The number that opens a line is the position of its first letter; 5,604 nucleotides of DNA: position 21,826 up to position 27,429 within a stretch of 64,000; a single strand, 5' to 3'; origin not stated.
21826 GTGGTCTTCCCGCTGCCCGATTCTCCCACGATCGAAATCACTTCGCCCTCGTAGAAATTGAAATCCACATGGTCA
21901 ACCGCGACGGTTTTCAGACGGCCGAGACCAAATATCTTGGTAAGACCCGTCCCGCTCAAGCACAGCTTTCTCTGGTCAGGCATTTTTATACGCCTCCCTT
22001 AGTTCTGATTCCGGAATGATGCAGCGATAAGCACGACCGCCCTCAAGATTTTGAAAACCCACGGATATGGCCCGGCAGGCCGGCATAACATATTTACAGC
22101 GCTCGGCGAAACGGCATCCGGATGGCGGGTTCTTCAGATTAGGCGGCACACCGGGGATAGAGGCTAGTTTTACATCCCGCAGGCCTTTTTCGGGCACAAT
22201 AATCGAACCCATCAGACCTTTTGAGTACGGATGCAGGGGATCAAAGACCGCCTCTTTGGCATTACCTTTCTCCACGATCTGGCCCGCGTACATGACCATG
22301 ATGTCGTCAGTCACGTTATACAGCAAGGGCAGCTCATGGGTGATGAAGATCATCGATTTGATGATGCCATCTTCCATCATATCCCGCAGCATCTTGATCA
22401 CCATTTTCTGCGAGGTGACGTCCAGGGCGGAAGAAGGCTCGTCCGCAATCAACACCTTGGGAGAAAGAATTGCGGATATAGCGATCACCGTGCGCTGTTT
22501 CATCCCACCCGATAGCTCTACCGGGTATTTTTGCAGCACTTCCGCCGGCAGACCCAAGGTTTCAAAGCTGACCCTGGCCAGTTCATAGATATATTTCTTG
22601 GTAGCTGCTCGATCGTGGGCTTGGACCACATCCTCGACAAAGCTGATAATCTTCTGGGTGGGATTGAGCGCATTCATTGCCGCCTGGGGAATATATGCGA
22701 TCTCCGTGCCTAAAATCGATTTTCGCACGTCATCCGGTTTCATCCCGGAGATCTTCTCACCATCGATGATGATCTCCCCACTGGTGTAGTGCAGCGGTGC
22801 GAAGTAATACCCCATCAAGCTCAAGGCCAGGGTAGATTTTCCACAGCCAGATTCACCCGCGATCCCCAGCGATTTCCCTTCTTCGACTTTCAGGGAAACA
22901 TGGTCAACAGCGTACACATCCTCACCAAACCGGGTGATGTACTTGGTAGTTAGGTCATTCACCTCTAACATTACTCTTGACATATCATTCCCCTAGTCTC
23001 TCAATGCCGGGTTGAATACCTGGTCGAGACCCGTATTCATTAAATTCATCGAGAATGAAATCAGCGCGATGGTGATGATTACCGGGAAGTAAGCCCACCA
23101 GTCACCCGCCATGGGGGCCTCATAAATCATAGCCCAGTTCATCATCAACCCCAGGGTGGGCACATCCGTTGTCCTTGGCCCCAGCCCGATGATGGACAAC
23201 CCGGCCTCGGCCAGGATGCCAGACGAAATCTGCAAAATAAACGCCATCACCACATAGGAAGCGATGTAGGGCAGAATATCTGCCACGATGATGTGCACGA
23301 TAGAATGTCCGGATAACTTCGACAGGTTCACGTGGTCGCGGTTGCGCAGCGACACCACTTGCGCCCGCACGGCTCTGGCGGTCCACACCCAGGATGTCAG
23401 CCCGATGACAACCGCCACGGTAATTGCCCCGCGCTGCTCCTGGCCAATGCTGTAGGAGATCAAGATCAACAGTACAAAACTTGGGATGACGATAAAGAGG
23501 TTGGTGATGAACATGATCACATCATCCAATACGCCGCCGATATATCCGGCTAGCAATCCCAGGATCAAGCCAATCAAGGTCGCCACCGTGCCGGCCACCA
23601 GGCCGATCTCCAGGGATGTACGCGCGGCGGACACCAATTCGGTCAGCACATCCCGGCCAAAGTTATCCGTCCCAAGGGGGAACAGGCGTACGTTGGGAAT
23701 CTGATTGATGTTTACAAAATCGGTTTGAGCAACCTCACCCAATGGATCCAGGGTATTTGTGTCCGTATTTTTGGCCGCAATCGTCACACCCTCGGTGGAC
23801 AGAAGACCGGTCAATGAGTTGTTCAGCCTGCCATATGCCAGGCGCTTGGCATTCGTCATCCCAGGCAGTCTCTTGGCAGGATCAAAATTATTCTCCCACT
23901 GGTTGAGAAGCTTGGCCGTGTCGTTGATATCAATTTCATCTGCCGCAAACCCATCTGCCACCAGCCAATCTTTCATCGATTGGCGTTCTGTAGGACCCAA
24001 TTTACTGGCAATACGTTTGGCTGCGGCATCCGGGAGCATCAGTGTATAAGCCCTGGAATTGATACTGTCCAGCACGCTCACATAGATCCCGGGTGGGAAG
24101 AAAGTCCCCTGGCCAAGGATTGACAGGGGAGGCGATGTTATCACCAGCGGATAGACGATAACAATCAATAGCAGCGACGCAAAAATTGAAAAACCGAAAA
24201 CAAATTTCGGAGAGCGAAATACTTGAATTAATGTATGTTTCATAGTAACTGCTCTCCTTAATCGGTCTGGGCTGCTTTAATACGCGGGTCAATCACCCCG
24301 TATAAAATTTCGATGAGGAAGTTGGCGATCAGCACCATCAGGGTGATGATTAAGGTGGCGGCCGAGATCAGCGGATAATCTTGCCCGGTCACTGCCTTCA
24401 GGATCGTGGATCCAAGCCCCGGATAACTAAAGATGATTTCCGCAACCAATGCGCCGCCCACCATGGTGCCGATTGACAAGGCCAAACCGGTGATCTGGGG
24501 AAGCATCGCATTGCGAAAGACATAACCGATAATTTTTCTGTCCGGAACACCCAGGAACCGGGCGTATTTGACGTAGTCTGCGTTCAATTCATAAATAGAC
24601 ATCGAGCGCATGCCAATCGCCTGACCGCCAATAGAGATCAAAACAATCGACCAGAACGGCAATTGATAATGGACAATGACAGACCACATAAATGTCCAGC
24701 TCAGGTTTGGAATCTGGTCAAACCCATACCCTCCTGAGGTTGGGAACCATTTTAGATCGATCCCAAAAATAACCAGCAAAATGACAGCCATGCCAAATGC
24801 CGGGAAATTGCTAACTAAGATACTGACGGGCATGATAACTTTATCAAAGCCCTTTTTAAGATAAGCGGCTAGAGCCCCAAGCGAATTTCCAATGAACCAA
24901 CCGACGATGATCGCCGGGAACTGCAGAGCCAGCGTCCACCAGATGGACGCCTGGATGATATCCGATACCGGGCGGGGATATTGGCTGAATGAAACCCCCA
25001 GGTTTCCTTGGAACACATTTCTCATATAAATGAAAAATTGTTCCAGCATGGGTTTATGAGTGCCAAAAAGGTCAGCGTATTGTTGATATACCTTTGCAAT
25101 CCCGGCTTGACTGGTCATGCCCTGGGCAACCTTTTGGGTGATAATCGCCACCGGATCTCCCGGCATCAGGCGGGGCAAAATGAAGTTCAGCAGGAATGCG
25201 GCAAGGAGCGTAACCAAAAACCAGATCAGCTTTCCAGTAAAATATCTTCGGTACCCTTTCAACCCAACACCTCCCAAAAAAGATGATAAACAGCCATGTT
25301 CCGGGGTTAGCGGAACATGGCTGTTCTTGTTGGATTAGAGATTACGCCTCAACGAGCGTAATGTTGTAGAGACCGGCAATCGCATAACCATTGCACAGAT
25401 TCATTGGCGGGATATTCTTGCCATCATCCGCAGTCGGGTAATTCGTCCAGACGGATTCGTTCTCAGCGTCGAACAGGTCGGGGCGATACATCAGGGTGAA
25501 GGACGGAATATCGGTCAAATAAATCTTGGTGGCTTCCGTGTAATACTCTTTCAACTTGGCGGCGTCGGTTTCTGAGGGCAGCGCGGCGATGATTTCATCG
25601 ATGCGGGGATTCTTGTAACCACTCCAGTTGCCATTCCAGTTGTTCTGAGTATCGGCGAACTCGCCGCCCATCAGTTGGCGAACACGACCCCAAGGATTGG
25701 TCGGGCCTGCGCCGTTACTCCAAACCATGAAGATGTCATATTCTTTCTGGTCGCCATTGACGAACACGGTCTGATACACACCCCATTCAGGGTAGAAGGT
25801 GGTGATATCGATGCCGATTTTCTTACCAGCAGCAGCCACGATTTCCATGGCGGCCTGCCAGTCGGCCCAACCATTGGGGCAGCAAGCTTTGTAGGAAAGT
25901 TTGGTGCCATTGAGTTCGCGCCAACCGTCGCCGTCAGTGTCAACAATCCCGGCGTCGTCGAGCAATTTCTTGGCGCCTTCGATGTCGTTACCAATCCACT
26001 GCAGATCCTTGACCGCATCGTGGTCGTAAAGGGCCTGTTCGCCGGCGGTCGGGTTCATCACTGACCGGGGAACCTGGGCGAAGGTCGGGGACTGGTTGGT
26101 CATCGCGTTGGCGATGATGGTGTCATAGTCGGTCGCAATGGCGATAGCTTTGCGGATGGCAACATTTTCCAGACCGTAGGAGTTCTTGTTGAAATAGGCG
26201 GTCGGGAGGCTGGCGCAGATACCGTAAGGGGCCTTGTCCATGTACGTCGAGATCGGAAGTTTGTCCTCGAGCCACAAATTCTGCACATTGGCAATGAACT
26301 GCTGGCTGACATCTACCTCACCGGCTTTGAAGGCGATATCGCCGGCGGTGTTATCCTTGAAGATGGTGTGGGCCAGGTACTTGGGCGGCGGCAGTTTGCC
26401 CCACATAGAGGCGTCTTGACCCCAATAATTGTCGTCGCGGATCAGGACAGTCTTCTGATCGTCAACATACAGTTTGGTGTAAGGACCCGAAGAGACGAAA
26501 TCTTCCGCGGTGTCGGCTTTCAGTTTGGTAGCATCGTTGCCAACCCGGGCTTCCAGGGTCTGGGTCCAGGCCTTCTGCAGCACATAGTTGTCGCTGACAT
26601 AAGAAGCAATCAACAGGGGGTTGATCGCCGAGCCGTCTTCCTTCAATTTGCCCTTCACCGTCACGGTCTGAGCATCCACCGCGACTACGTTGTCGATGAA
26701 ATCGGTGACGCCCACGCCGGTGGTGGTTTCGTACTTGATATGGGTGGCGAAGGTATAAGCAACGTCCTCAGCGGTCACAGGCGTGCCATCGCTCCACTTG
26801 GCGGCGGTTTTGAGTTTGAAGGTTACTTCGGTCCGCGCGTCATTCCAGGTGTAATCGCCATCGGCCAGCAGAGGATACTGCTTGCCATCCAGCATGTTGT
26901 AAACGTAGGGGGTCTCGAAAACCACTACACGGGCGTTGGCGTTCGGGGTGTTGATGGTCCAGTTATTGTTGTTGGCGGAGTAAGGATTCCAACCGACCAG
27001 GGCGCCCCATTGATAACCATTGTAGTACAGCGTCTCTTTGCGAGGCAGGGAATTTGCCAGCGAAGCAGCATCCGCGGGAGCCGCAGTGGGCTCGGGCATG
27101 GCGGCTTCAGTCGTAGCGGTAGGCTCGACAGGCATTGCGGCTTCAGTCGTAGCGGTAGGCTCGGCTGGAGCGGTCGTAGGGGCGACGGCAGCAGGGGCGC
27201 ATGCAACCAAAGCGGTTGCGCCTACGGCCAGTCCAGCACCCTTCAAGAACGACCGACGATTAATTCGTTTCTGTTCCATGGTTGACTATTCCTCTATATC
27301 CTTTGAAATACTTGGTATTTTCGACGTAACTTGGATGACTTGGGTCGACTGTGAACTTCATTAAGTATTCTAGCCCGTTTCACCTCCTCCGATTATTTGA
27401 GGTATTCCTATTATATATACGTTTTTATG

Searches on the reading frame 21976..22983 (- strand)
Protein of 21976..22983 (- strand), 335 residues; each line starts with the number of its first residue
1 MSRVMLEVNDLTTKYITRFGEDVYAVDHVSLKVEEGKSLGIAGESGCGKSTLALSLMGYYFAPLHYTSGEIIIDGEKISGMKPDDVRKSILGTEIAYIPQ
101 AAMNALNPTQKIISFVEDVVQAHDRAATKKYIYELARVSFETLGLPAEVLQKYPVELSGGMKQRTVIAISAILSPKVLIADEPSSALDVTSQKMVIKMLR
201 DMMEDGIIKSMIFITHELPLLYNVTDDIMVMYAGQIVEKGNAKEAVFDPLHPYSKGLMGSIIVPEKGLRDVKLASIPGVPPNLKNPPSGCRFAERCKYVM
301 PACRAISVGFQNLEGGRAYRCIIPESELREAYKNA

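Call 23: search_protein_families(library=ncbifam, proteins=[window:21976-22983:-], max_evalue=0.00001)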
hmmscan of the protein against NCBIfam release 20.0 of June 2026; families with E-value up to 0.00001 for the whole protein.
window:21976-22983:- (335 aa): 180 families (the best 25 are shown)
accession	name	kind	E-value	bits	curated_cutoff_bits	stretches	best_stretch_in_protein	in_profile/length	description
NF007010.1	PRK09473.1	subfamily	3.3e-66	223.2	575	1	5-326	1-316/318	oligopeptide ABC transporter ATP-binding protein OppD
NF008246.0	PRK11022.1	equivalog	2.1e-62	211.1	541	1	6-325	4-318/326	dipeptide ABC transporter ATP-binding protein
NF008453.0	PRK11308.1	subfamily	6.9e-62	209.6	408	1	4-323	11-325/334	dipeptide ABC transporter ATP-binding protein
NF011659.0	PRK15079.1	equivalog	4e-59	200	540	1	14-305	28-313/334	murein tripeptide/oligopeptide ABC transporter ATP binding protein OppF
TIGR02770.1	nickel_nikD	equivalog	1.6e-54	184.7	318.7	1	26-259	2-227/230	nickel import ATP-binding protein NikD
NF047578.1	opine_ATP_CntD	equivalog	5.7e-54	183.1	380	1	6-259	3-251/266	staphylopine uptake ABC transporter ATP-binding protein CntD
NF047576.1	opine_ATP_CntF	equivalog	8.5e-54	182.5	385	1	6-259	3-251/264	staphylopine uptake ABC transporter ATP-binding protein CntF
NF043079.1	MMSYN1_0167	equivalog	9.1e-52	176.5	740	1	88-300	301-511/561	oligopeptide ABC transporter ATP-binding protein OppD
NF043071.1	DppF_dipep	equivalog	3.7e-50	171.2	660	1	21-312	34-316/331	dipeptide ABC transporter ATP-binding subunit DppF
NF011713.0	PRK15134.1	equivalog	4.2e-47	161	834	1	2-260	2-259/529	microcin C ABC transporter ATP-binding protein YejF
NF007613.0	PRK10261.1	equivalog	3e-42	144.9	1077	1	4-261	11-272/623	glutathione ABC transporter ATP-binding protein GsiA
NF011674.0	PRK15093.1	equivalog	8.9e-41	140.1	627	1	5-304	3-306/330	putrescine export ABC transporter ATP-binding protein SapD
NF043078.1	MMSYN1_0168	equivalog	1.3e-40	139.6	800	2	139-266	476-602/649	oligopeptide ABC transporter ATP-binding protein OppF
TIGR02769.1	nickel_nikE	equivalog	5.6e-40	137.5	332.55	1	6-263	3-255/265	nickel import ATP-binding protein NikE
NF011692.0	PRK15112.1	equivalog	1.5e-34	119.9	452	1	3-260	3-253/269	putrescine export ABC transporter ATP-binding protein SapF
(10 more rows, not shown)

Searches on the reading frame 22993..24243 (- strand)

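Call 23: search_protein_families(library=ncbifam, proteins=[window:22993-24243:-], max_evalue=0.00001)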
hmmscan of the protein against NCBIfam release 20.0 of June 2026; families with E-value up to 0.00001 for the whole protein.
window:22993-24243:- (416 aa): 15 families
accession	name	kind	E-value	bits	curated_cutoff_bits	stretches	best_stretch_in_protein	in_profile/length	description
NF045476.1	Opp4C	equivalog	3e-48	164.5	350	1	170-412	40-277/278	oligopeptide ABC transporter permease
NF045474.1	Opp2C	equivalog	7.4e-38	130.5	300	1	186-409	18-234/236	nickel transporter permease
TIGR02790.1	nickel_nikC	equivalog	5.8e-37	127.7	358.45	1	186-407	40-254/258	nickel ABC transporter permease subunit NikC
NF045475.1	Opp3C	equivalog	1.5e-36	126.2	450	1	174-415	96-328/328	oligopeptide ABC transporter permease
NF045473.1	Opp1C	equivalog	3.3e-35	121.8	350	1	187-413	47-266/267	nickel/cobalt ABC transporter permease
NF007738.0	PRK10417.1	equivalog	4.8e-34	118.1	335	1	188-411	52-268/277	nickel ABC transporter permease subunit NikC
NF043080.1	MMSYN1_0166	equivalog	3.6e-31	108.2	370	1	179-405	75-296/307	oligopeptide ABC transporter permease OppC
NF008160.0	PRK10913.1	equivalog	7.1e-29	101.2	483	1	188-415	79-299/300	dipeptide ABC transporter permease DppC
NF011662.0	PRK15082.1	equivalog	2.2e-28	99.5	484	1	167-414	61-300/303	glutathione ABC transporter permease GsiD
NF047573.1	opine_perm_CntC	exception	4.1e-28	98.5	440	1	188-412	52-269/271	staphylopine uptake ABC transporter permease subunit CntC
NF011935.0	PRK15406.1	equivalog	1.7e-27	97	433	1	173-413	66-300/302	oligopeptide ABC transporter permease OppC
NF007376.0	PRK09881.1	equivalog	7.1e-24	84.3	434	1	189-413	75-292/298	D,D-dipeptide ABC transporter permease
NF011691.0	PRK15111.1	equivalog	4e-19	69.3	379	1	188-407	76-288/296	putrescine export ABC transporter permease SapC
NF011596.0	PRK15021.1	subfamily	1.4e-13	50.7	439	1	188-399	121-328/341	microcin C ABC transporter permease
NF045470.1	Opp2B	equivalog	6.1e-07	28.9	350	1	196-341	80-237/300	nickel ABC transporter permease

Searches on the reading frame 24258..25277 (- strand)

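Call 23: search_protein_families(library=ncbifam, proteins=[window:24258-25277:-], max_evalue=0.00001)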
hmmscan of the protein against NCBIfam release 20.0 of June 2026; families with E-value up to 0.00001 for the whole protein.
window:24258-25277:- (339 aa): 16 families
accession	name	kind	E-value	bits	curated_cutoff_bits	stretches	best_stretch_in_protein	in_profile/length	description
NF045472.1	Opp4B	equivalog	1.2e-54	185.7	450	1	17-334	9-319/319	oligopeptide ABC transporter permease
NF045470.1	Opp2B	equivalog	2.4e-54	184.6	350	1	17-334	2-300/300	nickel ABC transporter permease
NF045469.1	Opp1B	equivalog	4.5e-50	170.9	380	1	11-334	3-307/307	nickel/cobalt ABC transporter permease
NF045471.1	Opp3B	equivalog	1.2e-47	162.8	480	1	10-336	2-305/308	oligopeptide ABC transporter permease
TIGR02789.1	nickel_nikB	equivalog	2.5e-45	155.3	447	1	10-335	2-308/314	nickel ABC transporter permease subunit NikB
NF011661.0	PRK15081.1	equivalog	4.5e-43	147.9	463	1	12-334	4-304/306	glutathione ABC transporter permease GsiC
NF007677.0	PRK10352.1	equivalog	2.7e-41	141.7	433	1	11-337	3-310/314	nickel ABC transporter permease subunit NikB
NF008161.0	PRK10914.1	equivalog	2.3e-38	132.2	590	1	20-335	12-337/339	dipeptide ABC transporter permease DppB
NF007008.0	PRK09471.1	equivalog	1.2e-33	116.9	388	1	20-334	12-305/306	oligopeptide ABC transporter permease OppB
NF043081.1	MMSYN1_0165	equivalog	8.6e-27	94.1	350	1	101-334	164-385/388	oligopeptide ABC transporter permease OppB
NF011690.0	PRK15110.1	equivalog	9.3e-25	87.7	432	1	66-331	31-311/321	putrescine export ABC transporter permease SapB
NF011712.0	PRK15133.1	subfamily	9e-23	80.8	445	1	66-334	88-360/364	microcin C ABC transporter permease YejB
NF045473.1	Opp1C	equivalog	1.3e-08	34.6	350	1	111-176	66-131/267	nickel/cobalt ABC transporter permease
NF045474.1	Opp2C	equivalog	2.9e-08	33.6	300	0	112-173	39-100/236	nickel transporter permease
NF047573.1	opine_perm_CntC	exception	9.7e-08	31.7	440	0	112-176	71-135/271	staphylopine uptake ABC transporter permease subunit CntC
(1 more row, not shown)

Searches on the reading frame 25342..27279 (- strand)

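Call 23: search_protein_families(library=ncbifam, proteins=[window:25342-27279:-], max_evalue=0.00001)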
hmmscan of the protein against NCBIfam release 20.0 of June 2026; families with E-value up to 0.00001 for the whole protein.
window:25342-27279:- (645 aa): 6 families
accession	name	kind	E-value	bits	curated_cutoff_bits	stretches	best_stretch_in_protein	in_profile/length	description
TIGR02294.1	nickel_nikA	equivalog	3.3e-18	65.5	393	1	115-545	30-423/501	nickel ABC transporter substrate-binding protein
NF045467.1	Opp4A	equivalog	4.4e-18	64.8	650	1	142-606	85-535/556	oligopeptide ABC transporter substrate-binding protein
TIGR04028.1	SBP_KPN_01854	hypoth_equivalog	7.8e-17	61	468.5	1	136-495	46-380/509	TIGR04028 family ABC transporter substrate-binding protein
NF011684.0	PRK15104.1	equivalog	3.9e-11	42.4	947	1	114-585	63-497/543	oligopeptide ABC transporter substrate-binding protein OppA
NF045468.1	Opp5A_nikA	equivalog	4.9e-11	41.8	600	1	135-613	58-472/488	nickel ABC transporter substrate-binding protein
NF047575.1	opine_bind_CntA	exception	5.1e-10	38.5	800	1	113-492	58-407/535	staphylopine-dependent metal ABC transporter substrate-binding lipoprotein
